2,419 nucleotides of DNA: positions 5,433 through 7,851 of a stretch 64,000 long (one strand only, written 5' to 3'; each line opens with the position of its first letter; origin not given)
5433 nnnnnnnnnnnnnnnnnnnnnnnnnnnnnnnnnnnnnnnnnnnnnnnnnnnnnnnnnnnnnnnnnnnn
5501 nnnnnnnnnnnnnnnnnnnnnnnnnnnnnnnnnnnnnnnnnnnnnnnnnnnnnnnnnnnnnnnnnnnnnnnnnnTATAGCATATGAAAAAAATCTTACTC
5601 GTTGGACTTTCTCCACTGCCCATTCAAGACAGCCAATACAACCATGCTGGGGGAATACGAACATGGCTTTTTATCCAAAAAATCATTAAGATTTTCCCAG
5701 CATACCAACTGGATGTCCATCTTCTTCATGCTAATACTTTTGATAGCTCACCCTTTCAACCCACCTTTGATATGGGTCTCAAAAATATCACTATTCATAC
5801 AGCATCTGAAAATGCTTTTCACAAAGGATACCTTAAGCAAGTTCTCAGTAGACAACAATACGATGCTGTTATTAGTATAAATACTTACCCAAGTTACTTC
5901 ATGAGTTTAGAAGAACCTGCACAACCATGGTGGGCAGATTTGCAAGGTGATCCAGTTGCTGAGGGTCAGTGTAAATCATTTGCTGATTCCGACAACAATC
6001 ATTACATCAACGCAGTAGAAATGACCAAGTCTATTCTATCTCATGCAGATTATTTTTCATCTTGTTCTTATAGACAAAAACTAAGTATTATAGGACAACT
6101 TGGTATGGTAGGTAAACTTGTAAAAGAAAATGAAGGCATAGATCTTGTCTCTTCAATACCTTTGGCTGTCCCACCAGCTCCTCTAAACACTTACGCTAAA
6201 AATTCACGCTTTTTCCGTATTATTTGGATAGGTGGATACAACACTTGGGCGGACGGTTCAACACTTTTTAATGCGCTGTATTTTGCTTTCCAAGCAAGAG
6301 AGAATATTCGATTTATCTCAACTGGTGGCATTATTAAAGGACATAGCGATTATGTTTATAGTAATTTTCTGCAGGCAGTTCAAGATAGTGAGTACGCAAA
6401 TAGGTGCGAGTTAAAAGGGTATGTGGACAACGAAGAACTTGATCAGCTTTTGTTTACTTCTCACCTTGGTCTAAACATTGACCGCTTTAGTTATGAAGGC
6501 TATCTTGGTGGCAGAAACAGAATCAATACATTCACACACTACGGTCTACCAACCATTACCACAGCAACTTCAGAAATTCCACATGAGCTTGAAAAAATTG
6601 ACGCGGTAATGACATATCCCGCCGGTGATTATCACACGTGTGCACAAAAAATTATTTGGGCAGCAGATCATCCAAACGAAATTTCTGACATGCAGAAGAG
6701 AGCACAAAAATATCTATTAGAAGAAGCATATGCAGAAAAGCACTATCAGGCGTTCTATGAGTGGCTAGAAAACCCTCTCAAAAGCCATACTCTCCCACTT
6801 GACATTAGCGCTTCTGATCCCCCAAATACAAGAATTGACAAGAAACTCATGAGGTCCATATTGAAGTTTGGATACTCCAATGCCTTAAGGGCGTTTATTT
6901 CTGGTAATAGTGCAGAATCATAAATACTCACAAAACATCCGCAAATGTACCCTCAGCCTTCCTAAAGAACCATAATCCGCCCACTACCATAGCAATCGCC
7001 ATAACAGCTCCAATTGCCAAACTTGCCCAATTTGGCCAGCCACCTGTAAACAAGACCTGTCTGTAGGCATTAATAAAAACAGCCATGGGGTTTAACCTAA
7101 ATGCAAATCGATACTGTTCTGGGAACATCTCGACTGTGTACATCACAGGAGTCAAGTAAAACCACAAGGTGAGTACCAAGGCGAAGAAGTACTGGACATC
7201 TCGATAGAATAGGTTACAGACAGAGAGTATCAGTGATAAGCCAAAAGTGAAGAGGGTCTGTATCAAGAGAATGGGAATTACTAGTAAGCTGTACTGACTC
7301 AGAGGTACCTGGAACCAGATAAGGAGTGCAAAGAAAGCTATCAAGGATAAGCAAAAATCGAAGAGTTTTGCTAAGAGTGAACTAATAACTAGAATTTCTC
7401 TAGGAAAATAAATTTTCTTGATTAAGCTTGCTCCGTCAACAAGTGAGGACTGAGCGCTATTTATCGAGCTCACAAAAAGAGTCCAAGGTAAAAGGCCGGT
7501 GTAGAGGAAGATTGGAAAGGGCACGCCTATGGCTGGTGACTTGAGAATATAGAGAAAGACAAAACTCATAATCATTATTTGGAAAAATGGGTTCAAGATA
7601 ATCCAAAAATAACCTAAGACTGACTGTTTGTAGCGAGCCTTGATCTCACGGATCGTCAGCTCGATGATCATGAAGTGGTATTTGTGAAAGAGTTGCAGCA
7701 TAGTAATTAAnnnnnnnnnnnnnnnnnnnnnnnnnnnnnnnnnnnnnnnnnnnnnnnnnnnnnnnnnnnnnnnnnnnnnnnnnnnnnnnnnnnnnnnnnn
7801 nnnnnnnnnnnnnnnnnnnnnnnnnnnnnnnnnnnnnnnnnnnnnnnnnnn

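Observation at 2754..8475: ABC-transporter-dependent glycan pathway with a coiled-coil-tailed methyltransferase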

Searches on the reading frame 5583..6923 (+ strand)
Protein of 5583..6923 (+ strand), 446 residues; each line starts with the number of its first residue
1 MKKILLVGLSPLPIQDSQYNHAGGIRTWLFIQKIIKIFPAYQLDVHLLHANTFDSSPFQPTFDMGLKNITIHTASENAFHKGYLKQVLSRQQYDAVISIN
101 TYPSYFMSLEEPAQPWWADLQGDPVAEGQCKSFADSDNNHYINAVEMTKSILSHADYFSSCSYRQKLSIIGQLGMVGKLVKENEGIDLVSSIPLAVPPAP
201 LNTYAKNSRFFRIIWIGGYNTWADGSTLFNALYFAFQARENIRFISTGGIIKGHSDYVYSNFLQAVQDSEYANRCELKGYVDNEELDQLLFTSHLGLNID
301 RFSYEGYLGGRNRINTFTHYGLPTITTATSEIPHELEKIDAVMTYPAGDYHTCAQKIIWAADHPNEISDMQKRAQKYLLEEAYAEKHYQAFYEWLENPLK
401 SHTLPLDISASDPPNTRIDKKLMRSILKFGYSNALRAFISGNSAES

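Call 4: search_protein_families(library=pfam, proteins=[window:5583-6923:+], max_evalue=0.01)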
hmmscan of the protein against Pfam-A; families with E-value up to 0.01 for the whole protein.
window:5583-6923:+ (446 aa): 0 families

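Call 5: search_protein_families(library=ncbifam, proteins=[window:5583-6923:+], max_evalue=0.01)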
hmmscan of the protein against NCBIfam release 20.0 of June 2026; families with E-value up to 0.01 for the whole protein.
window:5583-6923:+ (446 aa): 0 families

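Call 32: search_solved_structures(query=window:5583-6923:+, max_evalue=10, show_alignments=1)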
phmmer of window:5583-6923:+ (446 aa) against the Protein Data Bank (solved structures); distinct sequences matched with E-value up to 10: 4.
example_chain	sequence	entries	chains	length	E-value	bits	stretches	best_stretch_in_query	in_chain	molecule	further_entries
6m8m_A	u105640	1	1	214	0.54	12.2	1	258-351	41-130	Putative large adhesion protein (Lap) involved in biofilm formation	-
6xkk_A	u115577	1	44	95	0.83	11.6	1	85-117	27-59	NACHT, LRR and PYD domains-containing protein 1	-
3kat_A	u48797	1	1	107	0.88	11.5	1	85-117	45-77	NACHT, LRR and PYD domains-containing protein 1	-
6k7v_J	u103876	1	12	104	1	11.3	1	85-117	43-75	NACHT, LRR and PYD domains-containing protein 1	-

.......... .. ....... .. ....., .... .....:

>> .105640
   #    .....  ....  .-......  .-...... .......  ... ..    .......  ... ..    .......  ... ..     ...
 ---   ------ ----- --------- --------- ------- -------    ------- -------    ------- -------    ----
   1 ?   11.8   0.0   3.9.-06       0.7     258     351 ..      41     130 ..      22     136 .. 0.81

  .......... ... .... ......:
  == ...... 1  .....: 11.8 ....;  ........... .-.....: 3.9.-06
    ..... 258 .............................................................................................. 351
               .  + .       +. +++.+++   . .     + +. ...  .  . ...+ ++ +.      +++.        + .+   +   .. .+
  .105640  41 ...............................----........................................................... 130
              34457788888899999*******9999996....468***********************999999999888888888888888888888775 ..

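Call 44: find_homologous_proteins(query=window:5583-6923:+, max_evalue=0.001)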
Query window:5583-6923:+ (446 aa): 33 proteins with E <= 0.001 among 3940 candidates.
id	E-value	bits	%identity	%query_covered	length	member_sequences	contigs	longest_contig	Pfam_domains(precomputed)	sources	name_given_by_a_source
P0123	0.0e+0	1035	100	100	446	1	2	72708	-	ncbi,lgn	-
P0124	7.5e-105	369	42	98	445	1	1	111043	PF00534.27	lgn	-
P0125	6.3e-102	360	39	98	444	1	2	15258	PF00534.27,PF13524.13,PF13692.13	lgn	-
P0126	1.0e-101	359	40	98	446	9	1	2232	PF00534.27,PF13524.13,PF13692.13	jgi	jgi:glycosyltransferase involved in cell wall biosynthesis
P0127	6.9e-101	356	39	99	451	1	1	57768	PF13692.13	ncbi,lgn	ncbi:MAG: glycosyltransferase [Patescibacteria group bacterium]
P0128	2.4e-96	341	39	98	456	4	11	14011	-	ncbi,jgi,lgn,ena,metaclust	metaclust:\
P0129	1.2e-87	313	39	99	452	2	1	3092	PF13692.13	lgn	-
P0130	6.7e-60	221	32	91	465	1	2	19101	PF00534.27,PF13692.13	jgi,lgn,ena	-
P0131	1.4e-55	207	32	96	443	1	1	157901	PF00534.27,PF13692.13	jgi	jgi:glycosyltransferase involved in cell wall biosynthesis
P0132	2.8e-53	199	32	88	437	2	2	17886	PF13692.13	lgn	-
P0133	1.8e-52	197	31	89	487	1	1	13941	PF13692.13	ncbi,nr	ncbi:glycosyltransferase [Candidatus Peregrinibacteria bacterium]|nr:glycosyltransferase [Candidatus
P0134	6.8e-50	188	31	98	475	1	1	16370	PF00534.27,PF13692.13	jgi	-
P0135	7.7e-50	188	30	89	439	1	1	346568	PF00534.27,PF13524.13,PF13692.13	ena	-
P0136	9.5e-50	188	35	42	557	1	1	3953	PF00534.27,PF13692.13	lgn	-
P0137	2.9e-49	186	30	89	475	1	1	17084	PF00534.27,PF13692.13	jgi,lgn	jgi:glycosyltransferase involved in cell wall biosynthesis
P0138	4.8e-49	185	32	80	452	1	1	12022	PF00534.27,PF13579.13,PF13439.13,PF13692.13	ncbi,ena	-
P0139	5.5e-49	185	28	89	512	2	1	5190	PF00534.27,PF13692.13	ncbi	-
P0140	5.5e-49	185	30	94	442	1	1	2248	PF13692.13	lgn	-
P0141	3.8e-48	183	33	80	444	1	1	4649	PF00534.27,PF13692.13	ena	-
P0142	9.8e-48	181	28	98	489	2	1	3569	PF00534.27,PF13692.13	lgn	-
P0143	1.1e-47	181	30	89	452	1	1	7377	PF00534.27,PF13692.13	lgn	-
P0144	1.5e-47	181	27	89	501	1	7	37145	PF00534.27,PF13692.13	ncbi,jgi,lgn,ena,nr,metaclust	ncbi:hypothetical protein A3B60_02060 [Candidatus Peregrinibacteria bacterium RIFCSPLOWO2_01_FULL_39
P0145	4.0e-47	179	29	93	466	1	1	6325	PF00534.27,PF13692.13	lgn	-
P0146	4.9e-47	179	29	87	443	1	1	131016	PF00534.27,PF13692.13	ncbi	-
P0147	3.2e-46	176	30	92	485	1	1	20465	PF00534.27,PF13692.13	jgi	jgi:glycosyltransferase involved in cell wall biosynthesis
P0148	9.8e-46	175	32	80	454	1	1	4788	PF00534.27,PF13692.13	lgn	-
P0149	6.1e-45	172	31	85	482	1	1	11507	PF00534.27,PF13692.13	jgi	-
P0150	1.0e-44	171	29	92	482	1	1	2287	PF00534.27,PF13692.13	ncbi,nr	ncbi:MAG: glycosyltransferase [Candidatus Curtissbacteria bacterium]|nr:glycosyltransferase [Candida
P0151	1.0e-44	171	31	68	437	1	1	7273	PF00534.27,PF13692.13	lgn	-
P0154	9.1e-38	148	28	86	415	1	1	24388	PF00534.27,PF13524.13,PF13692.13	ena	-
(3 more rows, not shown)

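Call 45: find_encoding_contigs(protein=P0124, flank=10000, max_places=1)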
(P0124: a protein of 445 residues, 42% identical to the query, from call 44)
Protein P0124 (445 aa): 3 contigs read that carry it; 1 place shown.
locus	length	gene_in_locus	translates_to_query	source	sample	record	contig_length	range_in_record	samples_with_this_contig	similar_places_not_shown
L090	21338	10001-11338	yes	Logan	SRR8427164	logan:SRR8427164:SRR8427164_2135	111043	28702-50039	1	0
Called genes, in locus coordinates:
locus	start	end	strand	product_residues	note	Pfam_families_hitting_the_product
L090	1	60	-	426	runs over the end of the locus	-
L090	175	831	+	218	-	PF00027:cNMP_binding, PF13545:HTH_Crp_2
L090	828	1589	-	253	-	PF01061:ABC2_membrane, PF12698:ABC2_membrane_3 (weak)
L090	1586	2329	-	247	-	PF00005:ABC_tran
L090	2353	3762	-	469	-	-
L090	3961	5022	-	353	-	PF04230:PS_pyruv_trans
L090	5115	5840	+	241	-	PF13489:Methyltransf_23, PF13847:Methyltransf_31 (faint), PF08241:Methyltransf_11, PF08242:Methyltransf_12 (weak), PF13649:Methyltransf_25 (weak)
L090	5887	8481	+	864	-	PF13439:Glyco_transf_4 (faint), PF00534:Glycos_transf_1, PF13692:Glyco_trans_1_4, PF00535:Glycos_transf_2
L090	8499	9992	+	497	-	PF00535:Glycos_transf_2, PF10111:Glyco_tranf_2_2 (weak), PF13641:Glyco_tranf_2_3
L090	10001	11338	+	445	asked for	PF00534:Glycos_transf_1 (weak)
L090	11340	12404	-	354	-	PF04321:RmlD_sub_bind, PF05368:NmrA (faint), PF01073:3Beta_HSD, PF01370:Epimerase, PF02719:Polysacc_synt_2, PF13460:NAD_binding_10, PF16363:GDP_Man_Dehyd, PF07993:NAD_binding_4 (weak)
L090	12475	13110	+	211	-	PF00908:dTDP_sugar_isom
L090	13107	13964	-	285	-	PF01370:Epimerase, PF04321:RmlD_sub_bind, PF02719:Polysacc_synt_2, PF16363:GDP_Man_Dehyd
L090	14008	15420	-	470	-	PF01266:DAO (weak), PF01593:Amino_oxidase, PF03486:HI0933_like (faint), PF07992:Pyr_redox_2 (faint), PF13450:NAD_binding_8, PF13738:Pyr_redox_3 (weak)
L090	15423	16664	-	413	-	-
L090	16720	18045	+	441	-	-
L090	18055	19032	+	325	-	PF01073:3Beta_HSD, PF01370:Epimerase, PF02719:Polysacc_synt_2, PF04321:RmlD_sub_bind, PF16363:GDP_Man_Dehyd, PF07993:NAD_binding_4 (weak)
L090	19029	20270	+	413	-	PF00155:Aminotran_1_2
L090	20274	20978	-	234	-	-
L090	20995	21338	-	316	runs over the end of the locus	PF00389:2-Hacid_dh, PF02826:2-Hacid_dh_C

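Call 46: find_encoding_contigs(protein=P0127, flank=10000, max_places=1)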
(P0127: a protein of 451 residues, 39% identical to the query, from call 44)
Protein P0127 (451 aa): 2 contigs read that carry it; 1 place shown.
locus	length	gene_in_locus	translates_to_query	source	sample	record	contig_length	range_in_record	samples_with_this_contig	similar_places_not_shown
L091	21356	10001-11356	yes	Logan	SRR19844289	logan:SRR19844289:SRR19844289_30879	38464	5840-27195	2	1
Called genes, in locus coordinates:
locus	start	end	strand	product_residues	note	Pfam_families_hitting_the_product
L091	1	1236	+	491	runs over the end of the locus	PF18885:DUF5648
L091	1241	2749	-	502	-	-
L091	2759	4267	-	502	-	PF13620:CarboxypepD_reg, PF13715:CarbopepD_reg_2 (weak), PF08486:SpoIID, PF18885:DUF5648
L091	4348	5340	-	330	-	PF00294:PfkB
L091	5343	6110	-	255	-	PF01061:ABC2_membrane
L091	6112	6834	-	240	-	PF00005:ABC_tran, PF13304:AAA_21 (faint)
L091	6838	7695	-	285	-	PF00535:Glycos_transf_2, PF10111:Glyco_tranf_2_2, PF13641:Glyco_tranf_2_3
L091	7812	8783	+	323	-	-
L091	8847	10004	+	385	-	PF00535:Glycos_transf_2, PF10111:Glyco_tranf_2_2, PF13641:Glyco_tranf_2_3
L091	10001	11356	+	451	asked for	PF13692:Glyco_trans_1_4 (weak)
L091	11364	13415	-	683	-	PF00082:Peptidase_S8, PF18885:DUF5648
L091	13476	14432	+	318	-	PF00535:Glycos_transf_2, PF10111:Glyco_tranf_2_2, PF13641:Glyco_tranf_2_3 (weak)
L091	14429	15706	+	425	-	PF21374:WsaF_N, PF00534:Glycos_transf_1 (weak), PF22772:WsaF_C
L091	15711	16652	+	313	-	PF01073:3Beta_HSD, PF01370:Epimerase, PF05368:NmrA, PF13460:NAD_binding_10, PF16363:GDP_Man_Dehyd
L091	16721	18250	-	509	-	-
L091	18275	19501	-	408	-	PF04230:PS_pyruv_trans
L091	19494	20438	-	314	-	PF03706:LPG_synthase_TM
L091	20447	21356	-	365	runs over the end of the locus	PF00881:Nitroreductase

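Call 47: find_encoding_contigs(protein=P0131, flank=10000, max_places=1)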
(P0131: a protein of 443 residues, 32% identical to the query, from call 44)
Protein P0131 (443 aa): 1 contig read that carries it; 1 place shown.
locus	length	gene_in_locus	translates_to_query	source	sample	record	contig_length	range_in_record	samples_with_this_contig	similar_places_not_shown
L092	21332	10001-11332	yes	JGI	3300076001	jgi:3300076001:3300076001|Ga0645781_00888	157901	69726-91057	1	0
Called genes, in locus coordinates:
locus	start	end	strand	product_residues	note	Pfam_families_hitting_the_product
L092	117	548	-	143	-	-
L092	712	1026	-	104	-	-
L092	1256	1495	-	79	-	-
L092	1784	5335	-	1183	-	PF00395:SLH (faint)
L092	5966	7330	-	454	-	-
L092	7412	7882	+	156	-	-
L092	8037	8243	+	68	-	-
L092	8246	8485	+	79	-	PF05016:ParE_toxin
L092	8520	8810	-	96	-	-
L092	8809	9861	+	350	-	PF04542:Sigma70_r2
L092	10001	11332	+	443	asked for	PF00534:Glycos_transf_1, PF13692:Glyco_trans_1_4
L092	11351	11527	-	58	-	PF04255:DUF433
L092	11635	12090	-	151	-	-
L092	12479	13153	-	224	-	PF05552:MS_channel_1st_1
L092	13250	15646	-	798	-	PF08757:CotH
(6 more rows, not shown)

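Call 54: search_protein_families(library=pfam, alignment_id=A2, max_evalue=0.01)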
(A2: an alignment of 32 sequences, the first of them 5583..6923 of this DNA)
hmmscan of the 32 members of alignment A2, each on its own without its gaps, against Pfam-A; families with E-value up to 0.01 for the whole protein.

A. member 1, window:5583-6923:+ (446 aa): 0 families

B. families by the number of members that match (of 32 scanned): 8 families
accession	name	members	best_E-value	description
PF13692.12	Glyco_trans_1_4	30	9.3e-13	Glycosyl transferases group 1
PF00534.26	Glycos_transf_1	25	1.2e-12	Glycosyl transferases group 1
PF13524.12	Glyco_trans_1_2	13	3.6e-10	Glycosyl transferase-like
PF13579.12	Glyco_trans_4_4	5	2.5e-08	Glycosyl transferase 4-like domain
PF13439.12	Glyco_transf_4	4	8.1e-06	Glycosyltransferase Family 4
PF10686.14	YAcAr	1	0.0042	YspA, cpYpsA-related SLOG family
PF08513.17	LisH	1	0.0052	LisH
PF24746.1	DUF7694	1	0.0066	Domain of unknown function (DUF7694)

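Call 55: search_solved_structures(query=A2, max_evalue=0.01)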
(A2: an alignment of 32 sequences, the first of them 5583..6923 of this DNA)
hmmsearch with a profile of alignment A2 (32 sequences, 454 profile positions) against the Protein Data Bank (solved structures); distinct sequences matched with E-value up to 0.01: 4.
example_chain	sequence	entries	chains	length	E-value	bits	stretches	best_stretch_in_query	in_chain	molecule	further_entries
5d00_A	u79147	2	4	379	0.0008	21.7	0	326-405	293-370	N-acetyl-alpha-D-glucosaminyl L-malate synthase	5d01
2jjm_A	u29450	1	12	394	0.00086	21.6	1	274-403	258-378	GLYCOSYL TRANSFERASE, GROUP 1 FAMILY PROTEIN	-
6kih_A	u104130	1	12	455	0.00092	21.5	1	270-406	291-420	Tll1590 protein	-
3mbo_A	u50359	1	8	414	0.001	21.3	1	274-403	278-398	Glycosyltransferase, group 1 family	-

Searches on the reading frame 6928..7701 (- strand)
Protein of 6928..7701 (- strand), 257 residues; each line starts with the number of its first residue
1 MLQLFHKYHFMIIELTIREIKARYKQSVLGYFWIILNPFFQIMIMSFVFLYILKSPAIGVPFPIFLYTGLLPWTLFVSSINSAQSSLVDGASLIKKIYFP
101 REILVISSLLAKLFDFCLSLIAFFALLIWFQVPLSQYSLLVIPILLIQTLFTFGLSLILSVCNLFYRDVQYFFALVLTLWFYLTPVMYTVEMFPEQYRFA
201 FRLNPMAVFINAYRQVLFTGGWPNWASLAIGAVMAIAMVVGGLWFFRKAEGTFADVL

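Call 4: search_protein_families(library=pfam, proteins=[window:6928-7701:-], max_evalue=0.01)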
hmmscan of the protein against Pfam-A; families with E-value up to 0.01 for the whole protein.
window:6928-7701:- (257 aa): 1 family
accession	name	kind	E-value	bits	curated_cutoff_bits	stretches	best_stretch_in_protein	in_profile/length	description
PF01061.29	ABC2_membrane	-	1.5e-13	51.2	26.9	1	14-218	5-211/211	ABC-2 type transporter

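Call 5: search_protein_families(library=ncbifam, proteins=[window:6928-7701:-], max_evalue=0.01)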
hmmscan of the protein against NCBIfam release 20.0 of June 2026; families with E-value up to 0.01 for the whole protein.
window:6928-7701:- (257 aa): 4 families
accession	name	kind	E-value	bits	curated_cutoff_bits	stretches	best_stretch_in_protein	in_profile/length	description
NF050109.1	galactan_ABC_perm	equivalog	9.4e-19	68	380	1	12-236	24-252/272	galactan export ABC transporter permease subunit Wzm/RfbD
NF050053.1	CapPschTportKpsM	equivalog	4.3e-12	46.6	300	1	12-239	5-238/257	capsule polysaccharide transporter KpsM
NF011648.0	PRK15066.1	subfamily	1.1e-05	25.2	225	1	116-249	119-252/257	ABC transporter permease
NF011723.0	PRK15176.1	equivalog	0.00021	21.1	297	1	11-223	20-233/264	Vi polysaccharide ABC transporter inner membrane protein VexB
